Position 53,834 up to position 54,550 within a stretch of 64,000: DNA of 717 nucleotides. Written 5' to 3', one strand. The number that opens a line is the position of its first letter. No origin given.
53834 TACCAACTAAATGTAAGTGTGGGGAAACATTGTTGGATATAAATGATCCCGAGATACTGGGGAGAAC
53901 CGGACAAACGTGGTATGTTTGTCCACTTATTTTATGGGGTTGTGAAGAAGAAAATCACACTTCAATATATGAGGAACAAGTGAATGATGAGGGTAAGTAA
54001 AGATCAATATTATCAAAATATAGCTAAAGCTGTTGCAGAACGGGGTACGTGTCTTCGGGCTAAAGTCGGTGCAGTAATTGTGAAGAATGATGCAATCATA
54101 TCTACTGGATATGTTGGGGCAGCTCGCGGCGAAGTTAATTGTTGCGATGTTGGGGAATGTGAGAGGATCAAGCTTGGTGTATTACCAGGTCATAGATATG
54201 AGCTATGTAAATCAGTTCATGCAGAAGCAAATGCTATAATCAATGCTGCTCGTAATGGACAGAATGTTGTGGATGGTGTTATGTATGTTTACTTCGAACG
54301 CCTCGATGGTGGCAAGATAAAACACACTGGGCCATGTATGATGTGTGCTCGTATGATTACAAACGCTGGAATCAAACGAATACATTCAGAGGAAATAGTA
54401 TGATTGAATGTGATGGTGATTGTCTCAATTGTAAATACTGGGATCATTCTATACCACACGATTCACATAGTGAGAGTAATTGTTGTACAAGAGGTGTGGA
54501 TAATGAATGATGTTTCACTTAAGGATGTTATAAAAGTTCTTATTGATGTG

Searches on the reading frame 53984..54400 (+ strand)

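Call 75: search_protein_families(library=pfam, proteins=[window:53984-54400:+], max_evalue=0.001)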
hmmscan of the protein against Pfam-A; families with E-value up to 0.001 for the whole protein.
window:53984-54400:+ (139 aa): 2 families
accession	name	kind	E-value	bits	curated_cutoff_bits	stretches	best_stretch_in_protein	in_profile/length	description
PF00383.29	dCMP_cyt_deam_1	-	9.4e-20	70.8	25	1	5-133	2-98/102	Cytidine and deoxycytidylate deaminase zinc-binding region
PF14437.12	MafB19-deam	-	5.5e-11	43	27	1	5-133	2-97/142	MafB19-like deaminase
